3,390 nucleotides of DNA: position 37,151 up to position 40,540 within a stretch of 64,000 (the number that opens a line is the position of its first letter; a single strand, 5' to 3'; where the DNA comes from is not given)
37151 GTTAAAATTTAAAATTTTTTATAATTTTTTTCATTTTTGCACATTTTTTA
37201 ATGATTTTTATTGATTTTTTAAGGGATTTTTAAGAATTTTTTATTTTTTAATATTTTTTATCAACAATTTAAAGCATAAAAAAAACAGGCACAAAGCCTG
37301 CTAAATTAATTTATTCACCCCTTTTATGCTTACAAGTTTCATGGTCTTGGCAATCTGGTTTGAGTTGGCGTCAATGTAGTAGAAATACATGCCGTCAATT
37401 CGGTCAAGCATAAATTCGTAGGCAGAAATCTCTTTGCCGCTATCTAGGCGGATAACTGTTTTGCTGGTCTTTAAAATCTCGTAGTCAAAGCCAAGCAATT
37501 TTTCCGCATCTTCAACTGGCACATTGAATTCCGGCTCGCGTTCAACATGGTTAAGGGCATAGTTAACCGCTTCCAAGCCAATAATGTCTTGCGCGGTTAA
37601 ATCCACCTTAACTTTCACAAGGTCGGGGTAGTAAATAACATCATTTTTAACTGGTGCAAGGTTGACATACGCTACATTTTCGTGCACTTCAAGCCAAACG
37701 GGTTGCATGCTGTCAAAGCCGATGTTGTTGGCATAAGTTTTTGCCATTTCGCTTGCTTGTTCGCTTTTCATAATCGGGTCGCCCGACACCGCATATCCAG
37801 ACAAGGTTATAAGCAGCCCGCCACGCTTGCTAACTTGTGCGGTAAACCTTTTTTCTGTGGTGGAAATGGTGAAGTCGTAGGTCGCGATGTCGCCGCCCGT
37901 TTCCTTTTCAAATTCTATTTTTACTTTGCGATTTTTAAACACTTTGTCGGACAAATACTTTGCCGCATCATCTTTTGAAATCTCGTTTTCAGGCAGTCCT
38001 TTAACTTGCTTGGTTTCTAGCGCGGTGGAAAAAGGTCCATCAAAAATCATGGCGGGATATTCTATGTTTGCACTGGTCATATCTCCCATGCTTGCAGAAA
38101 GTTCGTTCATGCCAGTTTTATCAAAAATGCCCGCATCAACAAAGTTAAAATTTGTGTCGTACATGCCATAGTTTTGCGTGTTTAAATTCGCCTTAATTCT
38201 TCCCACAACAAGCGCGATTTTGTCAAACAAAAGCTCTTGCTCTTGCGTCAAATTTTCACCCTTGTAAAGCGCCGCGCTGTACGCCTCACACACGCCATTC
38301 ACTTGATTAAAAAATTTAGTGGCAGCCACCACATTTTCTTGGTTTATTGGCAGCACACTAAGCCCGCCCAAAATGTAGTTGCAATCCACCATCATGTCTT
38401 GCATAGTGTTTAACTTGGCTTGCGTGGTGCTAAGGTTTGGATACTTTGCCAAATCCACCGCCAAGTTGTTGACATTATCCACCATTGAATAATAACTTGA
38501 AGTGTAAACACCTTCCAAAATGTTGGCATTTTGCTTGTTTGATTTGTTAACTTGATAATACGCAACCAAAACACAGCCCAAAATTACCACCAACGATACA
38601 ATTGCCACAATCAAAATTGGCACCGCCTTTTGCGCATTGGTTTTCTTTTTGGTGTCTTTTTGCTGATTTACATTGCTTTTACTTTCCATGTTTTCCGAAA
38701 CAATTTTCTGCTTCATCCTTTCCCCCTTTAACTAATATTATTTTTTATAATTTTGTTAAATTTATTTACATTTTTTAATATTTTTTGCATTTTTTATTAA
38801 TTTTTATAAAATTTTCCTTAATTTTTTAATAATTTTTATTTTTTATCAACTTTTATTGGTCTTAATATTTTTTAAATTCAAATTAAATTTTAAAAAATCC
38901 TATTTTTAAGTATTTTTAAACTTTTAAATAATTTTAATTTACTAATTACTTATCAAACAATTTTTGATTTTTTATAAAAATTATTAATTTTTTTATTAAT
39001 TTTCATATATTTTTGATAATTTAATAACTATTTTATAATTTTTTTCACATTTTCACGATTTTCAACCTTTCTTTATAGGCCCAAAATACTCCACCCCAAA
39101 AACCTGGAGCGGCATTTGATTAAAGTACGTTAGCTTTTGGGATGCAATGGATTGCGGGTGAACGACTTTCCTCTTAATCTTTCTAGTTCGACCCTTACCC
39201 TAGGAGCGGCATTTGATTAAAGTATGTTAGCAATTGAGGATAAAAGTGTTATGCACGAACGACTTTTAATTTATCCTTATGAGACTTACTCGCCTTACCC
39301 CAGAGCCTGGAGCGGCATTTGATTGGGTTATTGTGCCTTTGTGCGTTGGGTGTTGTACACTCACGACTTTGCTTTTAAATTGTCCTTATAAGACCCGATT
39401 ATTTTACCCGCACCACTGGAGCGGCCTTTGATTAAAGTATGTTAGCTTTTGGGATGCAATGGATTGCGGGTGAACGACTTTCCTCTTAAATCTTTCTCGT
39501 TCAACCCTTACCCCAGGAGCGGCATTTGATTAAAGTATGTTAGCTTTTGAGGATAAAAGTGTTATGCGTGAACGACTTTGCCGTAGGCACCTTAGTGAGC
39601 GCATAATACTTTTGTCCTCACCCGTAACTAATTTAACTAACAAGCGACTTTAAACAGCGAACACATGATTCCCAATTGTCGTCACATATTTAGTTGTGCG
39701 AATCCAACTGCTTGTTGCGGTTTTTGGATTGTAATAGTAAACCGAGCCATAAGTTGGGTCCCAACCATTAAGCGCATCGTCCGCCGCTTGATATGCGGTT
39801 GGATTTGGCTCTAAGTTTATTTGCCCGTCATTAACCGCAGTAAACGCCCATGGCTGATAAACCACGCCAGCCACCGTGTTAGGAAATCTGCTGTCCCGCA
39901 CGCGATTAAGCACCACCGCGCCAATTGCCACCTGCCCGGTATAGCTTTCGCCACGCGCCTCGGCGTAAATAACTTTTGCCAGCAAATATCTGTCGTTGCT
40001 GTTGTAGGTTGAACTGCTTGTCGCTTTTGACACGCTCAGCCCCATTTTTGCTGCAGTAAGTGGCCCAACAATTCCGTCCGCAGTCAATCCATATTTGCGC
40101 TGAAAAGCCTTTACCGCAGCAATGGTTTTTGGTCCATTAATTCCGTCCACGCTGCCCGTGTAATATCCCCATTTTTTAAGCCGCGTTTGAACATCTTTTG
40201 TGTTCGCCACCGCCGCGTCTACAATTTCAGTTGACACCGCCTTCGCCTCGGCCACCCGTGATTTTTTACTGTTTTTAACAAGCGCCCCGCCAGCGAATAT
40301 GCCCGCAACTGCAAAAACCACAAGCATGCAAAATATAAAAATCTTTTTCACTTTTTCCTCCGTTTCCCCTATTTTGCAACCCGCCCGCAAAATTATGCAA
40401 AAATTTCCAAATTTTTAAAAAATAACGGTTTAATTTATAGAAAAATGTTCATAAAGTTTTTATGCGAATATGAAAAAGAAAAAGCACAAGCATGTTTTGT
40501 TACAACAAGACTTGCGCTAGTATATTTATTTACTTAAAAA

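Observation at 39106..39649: Five tandem ~100-nt modular structured repeats with arm-swapping covariation in the sleB-ypeB gap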

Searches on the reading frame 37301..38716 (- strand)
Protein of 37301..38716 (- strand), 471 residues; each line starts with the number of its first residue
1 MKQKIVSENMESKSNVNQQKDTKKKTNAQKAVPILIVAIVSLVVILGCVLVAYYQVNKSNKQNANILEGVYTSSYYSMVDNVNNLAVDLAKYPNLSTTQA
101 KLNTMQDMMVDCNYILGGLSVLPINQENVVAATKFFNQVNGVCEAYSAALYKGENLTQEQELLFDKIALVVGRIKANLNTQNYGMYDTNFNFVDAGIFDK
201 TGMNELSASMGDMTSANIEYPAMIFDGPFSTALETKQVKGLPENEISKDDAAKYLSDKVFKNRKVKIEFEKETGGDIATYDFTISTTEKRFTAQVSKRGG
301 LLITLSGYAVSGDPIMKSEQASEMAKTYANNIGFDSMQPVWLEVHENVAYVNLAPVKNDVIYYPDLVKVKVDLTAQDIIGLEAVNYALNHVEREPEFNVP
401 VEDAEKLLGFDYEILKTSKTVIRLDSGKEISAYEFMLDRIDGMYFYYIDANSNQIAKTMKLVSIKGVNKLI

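Call 16: find_encoding_contigs(protein=window:37301-38716:-, flank=6000, max_places=10)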
Protein window:37301-38716:- (471 aa): no gene with exactly this product is on record in the collection.

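Call 22: find_homologous_proteins(query=window:37301-38716:-, max_evalue=1e-20)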
Query window:37301-38716:- (471 aa): 816 proteins with E <= 1e-20 among 8000 candidates; the best 120 are listed.
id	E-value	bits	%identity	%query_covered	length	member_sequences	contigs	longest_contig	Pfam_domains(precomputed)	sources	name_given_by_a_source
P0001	6.9e-277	936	91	100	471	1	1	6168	PF20769.3,PF14620.13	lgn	-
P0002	6.7e-266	900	87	100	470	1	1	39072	PF20769.3,PF14620.13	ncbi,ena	-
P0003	3.3e-232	789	75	100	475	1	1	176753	PF20769.3,PF14620.13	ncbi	-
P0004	4.3e-228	775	76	100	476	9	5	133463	PF20769.3,PF14620.13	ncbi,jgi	-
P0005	4.5e-226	769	74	100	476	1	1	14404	PF20769.3,PF14620.13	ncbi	-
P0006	1.4e-225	767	75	100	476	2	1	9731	PF20769.3,PF14620.13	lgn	-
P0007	1.3e-221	754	74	97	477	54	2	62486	PF20769.3,PF14620.13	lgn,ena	-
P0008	2.1e-221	753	73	100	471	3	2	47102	PF20769.3,PF14620.13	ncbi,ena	-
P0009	3.0e-221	753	72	100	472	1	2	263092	PF20769.3,PF14620.13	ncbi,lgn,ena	-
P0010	1.7e-220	750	73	99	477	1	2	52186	PF20769.3,PF14620.13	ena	-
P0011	2.3e-220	750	74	100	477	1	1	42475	PF20769.3,PF14620.13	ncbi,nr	ncbi:MAG: germination protein YpeB [Clostridia bacterium]|nr:germination protein YpeB [Clostridia ba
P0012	2.3e-220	750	74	100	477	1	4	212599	PF20769.3,PF14620.13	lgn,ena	-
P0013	4.3e-220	749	73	99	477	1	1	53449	PF20769.3,PF14620.13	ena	-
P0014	7.0e-220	748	73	99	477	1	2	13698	PF20769.3,PF14620.13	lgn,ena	-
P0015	1.8e-219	747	73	99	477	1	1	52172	PF20769.3,PF14620.13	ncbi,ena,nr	ncbi:MAG: germination protein YpeB [Clostridia bacterium]|nr:germination protein YpeB [Clostridia ba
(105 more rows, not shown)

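Call 23: find_encoding_contigs(protein=P0001, flank=6000, max_places=3)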
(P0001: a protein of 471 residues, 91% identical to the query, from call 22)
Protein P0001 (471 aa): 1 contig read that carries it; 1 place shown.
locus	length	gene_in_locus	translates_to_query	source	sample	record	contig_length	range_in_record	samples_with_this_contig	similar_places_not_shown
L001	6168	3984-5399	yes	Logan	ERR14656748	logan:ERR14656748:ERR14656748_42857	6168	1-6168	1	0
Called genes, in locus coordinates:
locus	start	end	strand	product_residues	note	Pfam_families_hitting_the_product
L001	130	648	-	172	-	-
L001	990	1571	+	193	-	PF09551:Spore_II_R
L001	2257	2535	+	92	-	-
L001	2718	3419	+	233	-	PF01471:PG_binding_1, PF07486:Hydrolase_2, PF00397:WW (weak)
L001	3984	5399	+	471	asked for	PF20769:YPEB_N, PF14620:YPEB_PepSY1-2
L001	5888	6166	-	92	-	?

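Call 24: find_encoding_contigs(protein=P0002, flank=10000, max_places=3)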
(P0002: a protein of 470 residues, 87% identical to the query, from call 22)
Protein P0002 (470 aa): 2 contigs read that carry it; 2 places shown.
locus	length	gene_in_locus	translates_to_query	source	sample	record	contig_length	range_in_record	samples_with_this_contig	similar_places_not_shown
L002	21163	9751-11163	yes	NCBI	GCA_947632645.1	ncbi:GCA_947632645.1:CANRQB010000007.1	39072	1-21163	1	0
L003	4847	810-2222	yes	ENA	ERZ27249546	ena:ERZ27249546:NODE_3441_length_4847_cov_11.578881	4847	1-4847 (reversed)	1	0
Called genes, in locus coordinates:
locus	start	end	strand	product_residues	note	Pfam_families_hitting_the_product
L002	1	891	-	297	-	?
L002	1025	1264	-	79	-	PF06257:VEG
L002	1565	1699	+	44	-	PF00468:Ribosomal_L34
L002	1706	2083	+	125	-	PF00825:Ribonuclease_P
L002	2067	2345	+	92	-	PF01809:YidD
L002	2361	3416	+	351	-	PF02096:60KD_IMP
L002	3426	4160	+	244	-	PF14804:Jag_N, PF13083:KH_KhpA-B, PF01424:R3H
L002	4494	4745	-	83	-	PF21645:FakA-like_M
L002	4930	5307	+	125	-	PF06397:Desulfoferrod_N (weak), PF01880:Desulfoferrodox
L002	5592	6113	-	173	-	-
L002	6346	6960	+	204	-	PF09551:Spore_II_R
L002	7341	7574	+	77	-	-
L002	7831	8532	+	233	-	PF01471:PG_binding_1, PF07486:Hydrolase_2, PF00397:WW (weak)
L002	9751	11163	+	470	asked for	PF20769:YPEB_N, PF14620:YPEB_PepSY1-2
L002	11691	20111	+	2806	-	-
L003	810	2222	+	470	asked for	PF20769:YPEB_N, PF14620:YPEB_PepSY1-2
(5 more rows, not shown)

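Call 25: find_encoding_contigs(protein=P0003, flank=10000, max_places=3)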
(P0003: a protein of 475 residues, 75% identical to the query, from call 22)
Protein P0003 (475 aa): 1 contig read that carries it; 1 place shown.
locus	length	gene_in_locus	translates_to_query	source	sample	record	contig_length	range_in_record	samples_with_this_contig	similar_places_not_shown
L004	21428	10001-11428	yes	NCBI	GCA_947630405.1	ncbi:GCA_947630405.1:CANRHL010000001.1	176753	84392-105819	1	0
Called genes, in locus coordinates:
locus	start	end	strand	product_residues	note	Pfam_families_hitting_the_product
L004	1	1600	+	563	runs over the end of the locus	PF01336:tRNA_anti-codon (faint), PF00152:tRNA-synt_2, PF01409:tRNA-synt_2d (faint)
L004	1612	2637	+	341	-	PF01210:NAD_Gly3P_dh_N, PF07479:NAD_Gly3P_dh_C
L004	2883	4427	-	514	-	PF12673:SipL (weak)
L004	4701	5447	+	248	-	PF00072:Response_reg, PF08769:Spo0A_C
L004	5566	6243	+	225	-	-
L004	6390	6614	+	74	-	PF06257:VEG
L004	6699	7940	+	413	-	PF00152:tRNA-synt_2 (faint), PF13393:tRNA-synt_His, PF00587:tRNA-synt_2b (weak)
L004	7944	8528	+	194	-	-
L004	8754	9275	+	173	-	PF09551:Spore_II_R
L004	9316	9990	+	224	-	PF01471:PG_binding_1, PF07486:Hydrolase_2, PF00397:WW (faint)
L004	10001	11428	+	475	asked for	PF20769:YPEB_N, PF14620:YPEB_PepSY1-2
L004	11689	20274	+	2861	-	-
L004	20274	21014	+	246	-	PF01643:Acyl-ACP_TE, PF20791:Acyl-ACP_TE_C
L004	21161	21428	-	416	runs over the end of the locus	-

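Call 39: find_encoding_contigs(protein=P0004, flank=4000, max_places=2)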
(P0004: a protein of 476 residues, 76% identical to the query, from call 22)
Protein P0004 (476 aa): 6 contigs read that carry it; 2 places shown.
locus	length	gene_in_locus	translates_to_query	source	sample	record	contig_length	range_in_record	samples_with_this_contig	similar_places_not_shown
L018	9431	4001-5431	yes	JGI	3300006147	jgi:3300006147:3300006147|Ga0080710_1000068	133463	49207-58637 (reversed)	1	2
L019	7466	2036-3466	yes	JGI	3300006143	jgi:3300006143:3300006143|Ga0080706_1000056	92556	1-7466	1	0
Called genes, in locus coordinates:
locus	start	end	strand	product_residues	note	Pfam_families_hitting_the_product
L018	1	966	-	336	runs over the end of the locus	PF00814:TsaD, PF02543:Carbam_trans_N (faint), PF22521:HypF_C_2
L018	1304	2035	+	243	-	PF00072:Response_reg, PF08769:Spo0A_C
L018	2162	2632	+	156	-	-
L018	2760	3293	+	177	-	PF09551:Spore_II_R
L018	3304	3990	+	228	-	PF01471:PG_binding_1, PF07486:Hydrolase_2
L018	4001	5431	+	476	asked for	PF20769:YPEB_N, PF14620:YPEB_PepSY1-2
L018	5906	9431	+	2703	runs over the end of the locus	-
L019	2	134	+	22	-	?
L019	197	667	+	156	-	-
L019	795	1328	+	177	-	PF09551:Spore_II_R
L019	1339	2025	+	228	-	PF01471:PG_binding_1, PF07486:Hydrolase_2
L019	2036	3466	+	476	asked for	PF20769:YPEB_N, PF14620:YPEB_PepSY1-2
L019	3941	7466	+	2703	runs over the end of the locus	-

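Call 40: find_encoding_contigs(protein=P0008, flank=4000, max_places=2)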
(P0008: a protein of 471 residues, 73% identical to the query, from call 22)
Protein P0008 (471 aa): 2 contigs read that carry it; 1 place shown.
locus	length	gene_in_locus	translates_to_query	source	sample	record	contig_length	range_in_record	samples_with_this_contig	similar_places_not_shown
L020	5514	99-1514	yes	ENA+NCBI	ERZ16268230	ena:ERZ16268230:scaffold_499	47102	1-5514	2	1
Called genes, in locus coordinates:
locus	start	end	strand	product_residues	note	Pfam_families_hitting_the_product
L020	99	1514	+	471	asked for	PF20769:YPEB_N, PF14620:YPEB_PepSY1-2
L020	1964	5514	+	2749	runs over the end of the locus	-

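Call 51: search_protein_families(library=pfam, proteins=[window:37301-38716:-], max_evalue=0.001)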
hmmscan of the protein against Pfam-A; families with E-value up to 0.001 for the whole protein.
window:37301-38716:- (471 aa): 2 families
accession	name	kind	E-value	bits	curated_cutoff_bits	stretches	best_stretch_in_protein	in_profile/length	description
PF14620.12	YPEB_PepSY1-2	-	2e-36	126.4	31.7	1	218-394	13-193/195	YpeB sporulation, PepSY1 and PepSY2 domains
PF20769.2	YPEB_N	-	2e-11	44.4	27.3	1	62-192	4-134/136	YpeB N-terminal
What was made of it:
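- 37301..38716 (-): ypeB, the downstream gene. Pfam YPEB_N and YPEB_PepSY1-2 (call 51).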

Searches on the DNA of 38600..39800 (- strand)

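Call 10: search_rna_families(source=window, start=38600, end=39800, threshold=evalue, max_evalue=10)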
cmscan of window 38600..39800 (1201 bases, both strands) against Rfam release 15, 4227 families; matches with E-value up to 10: 4.
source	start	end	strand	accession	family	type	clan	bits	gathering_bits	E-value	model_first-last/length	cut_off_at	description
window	39046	39096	-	RF00788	mir-287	Gene; miRNA;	-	15.6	80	4.8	1-73/73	no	mir-287 microRNA precursor family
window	39018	39148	-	RF02052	STnc630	Gene; sRNA;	-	15.4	55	7.1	1-166/166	no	Enterobacterial sRNA STnc630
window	39141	39166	+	RF01346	CRISPR-DR36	Gene; CRISPR;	-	12.9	38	9.8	1-36/36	no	CRISPR RNA direct repeat element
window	39453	39478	+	RF01346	CRISPR-DR36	Gene; CRISPR;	-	12.9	38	9.9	1-36/36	no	CRISPR RNA direct repeat element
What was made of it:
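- On Any Rfam RNA family (including IS605-associated RNAs, ribozymes, group II intron domains, CRISPR repeats): In 38600-39800 the best hits have E of 4.8-9.9 and lie far below threshold (call 10).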

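Call 52: build_rna_model(alignment_id=A2)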
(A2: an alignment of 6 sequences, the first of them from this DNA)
Model R1 built from alignment A2 (6 sequences, 137 columns); structure: RNAalifold consensus.
model positions 134; base pairs 36; branch points 0; effective number of sequences 1.85; information 0.59 bits per position. Calibrated on 0.2 Mb of random sequence (short: E-values are rough).
structure used (alignment columns):
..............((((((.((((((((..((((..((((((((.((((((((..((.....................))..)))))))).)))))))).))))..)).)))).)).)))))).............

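Call 53: search_with_rna_model(model_id=R1, source=window, filters=off, max_evalue=10)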
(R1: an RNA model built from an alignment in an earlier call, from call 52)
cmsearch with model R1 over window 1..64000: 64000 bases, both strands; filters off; matches with E-value up to 10: 25.
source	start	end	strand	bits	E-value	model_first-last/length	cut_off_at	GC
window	57073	57204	+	136.7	1.2e-27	1-134/134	no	0.45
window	39516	39649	-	134.2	4.2e-27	1-134/134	no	0.41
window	57072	57203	-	40.9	9e-07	1-134/134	no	0.46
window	39517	39650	+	35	1.8e-05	1-134/134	no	0.4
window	39203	39278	-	15.1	0.39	1-134/134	no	0.34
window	36419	36481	-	12.4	1.5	1-134/134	no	0.32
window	42461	42502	+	12.3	1.6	1-134/134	no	0.19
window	7540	7589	+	12.2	1.6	1-134/134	no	0.38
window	26084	26162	+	11.8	2.1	1-134/134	no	0.3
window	43847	43918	+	11.5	2.3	1-134/134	no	0.35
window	5298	5401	-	10.9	3.2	1-134/134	no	0.59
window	10265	10333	+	10.8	3.4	1-134/134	no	0.45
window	11035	11077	+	10.5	3.9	1-134/134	no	0.35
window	60134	60182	-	10.4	4.1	1-134/134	no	0.24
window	41300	41354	-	9.5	6.4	1-134/134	no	0.27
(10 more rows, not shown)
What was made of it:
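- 39516..39649 (-): Unit 5. This is the only intact full-length hairpin element of the array (beta arms). Its left end starts at the last base of the sleB stop codon. Model R1 scores it 134.2 bits (call 53).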

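Call 54: search_with_rna_model(model_id=R1, sources=[L001, L002, L003, L004, L014, L015, L016, L017, L018, L019, L020], filters=default, max_evalue=1)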
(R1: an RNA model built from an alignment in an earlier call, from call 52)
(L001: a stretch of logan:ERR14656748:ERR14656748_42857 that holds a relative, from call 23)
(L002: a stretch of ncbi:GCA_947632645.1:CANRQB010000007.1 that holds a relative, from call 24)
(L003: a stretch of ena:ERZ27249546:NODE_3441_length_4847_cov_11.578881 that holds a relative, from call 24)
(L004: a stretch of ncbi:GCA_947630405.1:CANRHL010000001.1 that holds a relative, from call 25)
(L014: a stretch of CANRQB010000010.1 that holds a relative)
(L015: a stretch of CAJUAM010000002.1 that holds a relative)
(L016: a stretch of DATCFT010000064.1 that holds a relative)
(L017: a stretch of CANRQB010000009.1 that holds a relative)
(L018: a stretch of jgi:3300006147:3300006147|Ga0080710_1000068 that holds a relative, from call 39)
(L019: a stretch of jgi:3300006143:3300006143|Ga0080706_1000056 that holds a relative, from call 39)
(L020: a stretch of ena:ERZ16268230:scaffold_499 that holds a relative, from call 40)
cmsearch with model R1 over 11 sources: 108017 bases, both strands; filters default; matches with E-value up to 1: 10.
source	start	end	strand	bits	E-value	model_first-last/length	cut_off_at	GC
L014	2712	2841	-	129.8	6.4e-26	1-134/134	no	0.35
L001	3422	3555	+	129.2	8.7e-26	1-134/134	no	0.49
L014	2918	3048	-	121.4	4.4e-24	1-134/134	no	0.44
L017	5768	5898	+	119.7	1e-23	1-134/134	no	0.46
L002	8533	8733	+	43.9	3.5e-07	1-134/134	no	0.35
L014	2713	2842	+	34.8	3.4e-05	1-134/134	no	0.35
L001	3420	3554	-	32.5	0.0001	1-134/134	no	0.48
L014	2919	3049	+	32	0.00014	1-134/134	no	0.44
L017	5767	5897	-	30.2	0.00034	1-134/134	no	0.46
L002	8573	8689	-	16.5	0.32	1-134/134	no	0.34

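Call 87: search_dna_similar(query=window:39090-39660:-, collection=ecoli_genomes, mode=distant, max_evalue=0.01, max_rows=5)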
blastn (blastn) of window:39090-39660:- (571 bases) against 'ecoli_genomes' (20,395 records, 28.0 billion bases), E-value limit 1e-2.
No match.
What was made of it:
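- On REP/BIME: No blastn hit against 5,426 E. coli genomes (call 87).
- Closest known: REP/BIME. Different: There is no sequence similarity to any of 5,426 E. coli genomes (call 87).
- Closest known: ERIC/IRU elements. Different: There is no blastn hit (call 87), and a 10-nt identity to the ERIC core is confined to one unit junction.
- Tried and rejected: There is no blastn hit to E. coli genomes (call 87).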

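Call 90: search_with_rna_model(model_id=R1, sources=[L025, L026, L022, L024], filters=default, max_evalue=0.01)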
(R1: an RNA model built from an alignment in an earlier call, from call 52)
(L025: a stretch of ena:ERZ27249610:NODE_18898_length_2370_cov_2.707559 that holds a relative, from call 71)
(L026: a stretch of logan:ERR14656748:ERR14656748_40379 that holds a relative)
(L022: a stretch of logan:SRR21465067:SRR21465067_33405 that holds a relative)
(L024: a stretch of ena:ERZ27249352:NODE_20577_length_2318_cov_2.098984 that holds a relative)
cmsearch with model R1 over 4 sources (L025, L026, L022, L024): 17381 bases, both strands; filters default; matches with E-value up to 0.01: 3.
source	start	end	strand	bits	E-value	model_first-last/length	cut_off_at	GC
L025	1048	1181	+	134.3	1.1e-27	1-134/134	no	0.41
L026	6040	6172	+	110.4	1.8e-22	1-134/134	no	0.41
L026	6038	6171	-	23.2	0.0018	1-134/134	no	0.4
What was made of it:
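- Model R1 finds a copy that was not used to build it, behind floA in L026, at 110 bits and E 1.8e-22 (call 90).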

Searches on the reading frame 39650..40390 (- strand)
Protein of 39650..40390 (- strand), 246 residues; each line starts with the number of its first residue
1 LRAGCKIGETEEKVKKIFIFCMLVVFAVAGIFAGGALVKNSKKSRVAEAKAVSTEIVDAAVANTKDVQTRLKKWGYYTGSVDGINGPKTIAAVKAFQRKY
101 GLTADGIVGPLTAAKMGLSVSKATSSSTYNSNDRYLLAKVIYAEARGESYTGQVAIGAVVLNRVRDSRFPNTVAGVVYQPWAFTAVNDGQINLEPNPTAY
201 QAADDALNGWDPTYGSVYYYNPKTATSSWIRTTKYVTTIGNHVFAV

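Call 51: search_protein_families(library=pfam, proteins=[window:39650-40390:-], max_evalue=0.001)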
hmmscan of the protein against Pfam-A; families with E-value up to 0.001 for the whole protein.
window:39650-40390:- (246 aa): 4 families
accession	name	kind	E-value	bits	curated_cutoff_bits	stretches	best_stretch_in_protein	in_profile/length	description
PF07486.17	Hydrolase_2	-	2.9e-37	127.7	27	1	147-245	1-100/100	Cell Wall Hydrolase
PF01471.23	PG_binding_1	-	4.8e-20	71.9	23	1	63-116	4-57/57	Putative peptidoglycan binding domain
PF00397.32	WW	-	6.8e-06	26.5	26.9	1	210-231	9-30/31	WW domain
PF09374.15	PG_binding_3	-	0.00011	22.7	24.6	0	76-94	14-32/76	Predicted Peptidoglycan domain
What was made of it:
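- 39650..40351 (-): sleB (233 aa from a GTG start). It is the upstream host gene, and its C-terminus is unchanged by the insertion. Pfam Hydrolase_2 and PG_binding_1 (call 51).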

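Call 71: find_encoding_contigs(protein=window:39653-40351:-, flank=4000, max_places=10)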
Protein seq(233 aa) (233 aa): 1 contig read that carries it; 1 place shown.
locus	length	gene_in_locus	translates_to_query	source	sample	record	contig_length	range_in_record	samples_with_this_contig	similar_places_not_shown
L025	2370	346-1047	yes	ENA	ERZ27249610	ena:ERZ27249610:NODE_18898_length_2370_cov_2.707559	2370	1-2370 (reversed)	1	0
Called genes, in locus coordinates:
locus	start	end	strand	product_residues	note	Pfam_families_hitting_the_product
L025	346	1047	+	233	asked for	PF01471:PG_binding_1, PF07486:Hydrolase_2, PF00397:WW (weak)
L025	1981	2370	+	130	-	?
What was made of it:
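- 39650..40351 (-): The exact protein is on record in L025 (call 71).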
